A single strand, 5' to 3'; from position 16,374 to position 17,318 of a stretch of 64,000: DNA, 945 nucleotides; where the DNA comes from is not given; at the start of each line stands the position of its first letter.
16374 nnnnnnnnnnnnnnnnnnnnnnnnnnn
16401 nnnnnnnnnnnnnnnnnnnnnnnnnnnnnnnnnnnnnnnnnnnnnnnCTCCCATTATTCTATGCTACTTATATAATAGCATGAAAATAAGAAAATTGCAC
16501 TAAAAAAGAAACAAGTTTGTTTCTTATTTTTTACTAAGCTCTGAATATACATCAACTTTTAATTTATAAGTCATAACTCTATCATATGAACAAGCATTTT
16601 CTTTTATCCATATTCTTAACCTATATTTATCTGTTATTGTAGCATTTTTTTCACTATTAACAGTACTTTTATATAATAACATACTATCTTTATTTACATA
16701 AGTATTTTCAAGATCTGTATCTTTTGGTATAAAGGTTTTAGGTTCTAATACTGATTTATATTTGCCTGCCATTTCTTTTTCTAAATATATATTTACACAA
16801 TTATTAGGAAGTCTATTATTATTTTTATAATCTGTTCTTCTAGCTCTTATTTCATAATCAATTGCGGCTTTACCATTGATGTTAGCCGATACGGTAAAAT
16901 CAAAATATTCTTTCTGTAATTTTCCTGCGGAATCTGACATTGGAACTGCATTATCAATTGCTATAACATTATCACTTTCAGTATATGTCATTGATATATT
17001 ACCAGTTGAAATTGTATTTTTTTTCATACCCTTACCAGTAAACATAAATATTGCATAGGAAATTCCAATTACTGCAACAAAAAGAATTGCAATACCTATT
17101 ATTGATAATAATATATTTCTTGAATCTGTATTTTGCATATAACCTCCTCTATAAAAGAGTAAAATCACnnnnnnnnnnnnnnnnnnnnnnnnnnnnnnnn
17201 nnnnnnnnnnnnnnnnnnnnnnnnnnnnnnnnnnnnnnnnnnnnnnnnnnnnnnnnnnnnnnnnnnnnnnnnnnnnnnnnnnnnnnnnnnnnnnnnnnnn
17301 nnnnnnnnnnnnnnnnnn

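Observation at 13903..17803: SipW-type signal peptidase operon with three paralogous TasA-like substrates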

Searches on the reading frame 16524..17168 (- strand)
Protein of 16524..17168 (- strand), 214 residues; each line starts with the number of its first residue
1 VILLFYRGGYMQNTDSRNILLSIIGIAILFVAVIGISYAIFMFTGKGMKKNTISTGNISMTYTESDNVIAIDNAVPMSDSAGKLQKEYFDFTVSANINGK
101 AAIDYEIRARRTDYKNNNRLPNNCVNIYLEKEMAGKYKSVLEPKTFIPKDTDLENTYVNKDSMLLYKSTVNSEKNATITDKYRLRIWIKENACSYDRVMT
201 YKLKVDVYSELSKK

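Call 3: search_protein_families(library=pfam, proteins=[window:16524-17168:-], max_evalue=1)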
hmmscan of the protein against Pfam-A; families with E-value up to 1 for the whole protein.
window:16524-17168:- (214 aa): 1 family
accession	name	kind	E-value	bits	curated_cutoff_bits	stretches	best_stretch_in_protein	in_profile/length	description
PF17870.6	Insulin_TMD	-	0.013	16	33.4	1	10-45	4-40/47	Insulin receptor trans-membrane segment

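Call 4: search_protein_families(library=ncbifam, proteins=[window:16524-17168:-], max_evalue=1)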
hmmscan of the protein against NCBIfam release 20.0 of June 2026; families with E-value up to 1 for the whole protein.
window:16524-17168:- (214 aa): 1 family
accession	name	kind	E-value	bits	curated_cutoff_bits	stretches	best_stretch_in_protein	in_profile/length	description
NF040983.1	BimA_second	exception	0.081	11.8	600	1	52-120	146-214/381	trimeric autotransporter actin-nucleating factor BimA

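Call 75: search_protein_families(library=ncbifam, proteins=[window:16524-17138:-], max_evalue=10)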
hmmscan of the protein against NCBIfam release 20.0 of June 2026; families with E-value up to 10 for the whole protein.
window:16524-17138:- (204 aa): 1 family
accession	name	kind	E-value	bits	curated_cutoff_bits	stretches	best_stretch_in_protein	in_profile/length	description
NF040983.1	BimA_second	exception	0.073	11.9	600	1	42-110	146-214/381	trimeric autotransporter actin-nucleating factor BimA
